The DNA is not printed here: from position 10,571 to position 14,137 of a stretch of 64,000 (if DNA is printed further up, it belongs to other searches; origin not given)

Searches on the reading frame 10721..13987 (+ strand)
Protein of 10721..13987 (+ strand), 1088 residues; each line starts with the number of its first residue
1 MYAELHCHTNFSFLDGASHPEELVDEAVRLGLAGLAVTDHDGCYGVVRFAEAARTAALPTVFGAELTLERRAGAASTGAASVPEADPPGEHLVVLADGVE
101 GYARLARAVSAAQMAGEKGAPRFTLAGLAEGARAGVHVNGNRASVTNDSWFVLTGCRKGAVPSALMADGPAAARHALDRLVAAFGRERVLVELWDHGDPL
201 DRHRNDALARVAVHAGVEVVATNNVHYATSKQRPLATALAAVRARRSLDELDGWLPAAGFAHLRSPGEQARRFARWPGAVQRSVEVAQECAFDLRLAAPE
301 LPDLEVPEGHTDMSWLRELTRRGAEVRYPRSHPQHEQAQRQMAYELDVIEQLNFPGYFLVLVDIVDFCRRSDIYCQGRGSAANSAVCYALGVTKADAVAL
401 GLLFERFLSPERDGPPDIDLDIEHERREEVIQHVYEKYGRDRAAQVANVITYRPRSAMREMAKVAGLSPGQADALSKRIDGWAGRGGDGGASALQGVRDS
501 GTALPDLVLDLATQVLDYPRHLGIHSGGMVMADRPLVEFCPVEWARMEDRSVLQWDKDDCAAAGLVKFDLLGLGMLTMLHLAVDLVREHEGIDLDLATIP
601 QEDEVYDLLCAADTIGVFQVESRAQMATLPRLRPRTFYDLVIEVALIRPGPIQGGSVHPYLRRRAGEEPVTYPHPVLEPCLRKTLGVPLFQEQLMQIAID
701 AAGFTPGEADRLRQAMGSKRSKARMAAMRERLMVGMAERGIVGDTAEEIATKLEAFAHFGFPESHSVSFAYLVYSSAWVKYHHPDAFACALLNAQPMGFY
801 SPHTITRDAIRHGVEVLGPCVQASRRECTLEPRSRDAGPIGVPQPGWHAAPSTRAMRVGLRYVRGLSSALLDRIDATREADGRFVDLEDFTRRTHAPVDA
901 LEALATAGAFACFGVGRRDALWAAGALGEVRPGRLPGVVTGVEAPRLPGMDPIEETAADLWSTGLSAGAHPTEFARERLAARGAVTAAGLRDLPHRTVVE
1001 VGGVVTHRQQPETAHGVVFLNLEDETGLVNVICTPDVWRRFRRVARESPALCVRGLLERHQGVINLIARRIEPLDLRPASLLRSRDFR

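Call 11: search_protein_families(library=pfam, proteins=[window:10721-13987:+])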
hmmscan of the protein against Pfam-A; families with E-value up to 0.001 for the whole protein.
window:10721-13987:+ (1088 aa): 5 families
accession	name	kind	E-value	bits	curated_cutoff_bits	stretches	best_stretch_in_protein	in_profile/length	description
PF07733.18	DNA_pol3_alpha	-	3.4e-80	269.9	23.9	1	314-572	1-260/260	Bacterial DNA polymerase III alpha NTPase domain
PF17657.6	DNA_pol3_finger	-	3.8e-59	199.2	22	1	575-740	1-166/166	Bacterial DNA polymerase III alpha subunit finger domain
PF02811.25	PHP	-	9.6e-28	98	26.4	1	4-196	1-164/164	PHP domain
PF14579.12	HHH_6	-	1e-19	70.9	25.6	1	813-919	1-89/90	Helix-hairpin-helix motif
PF01336.31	tRNA_anti-codon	-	2.4e-07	31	27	1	999-1074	1-75/75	OB-fold nucleic acid binding domain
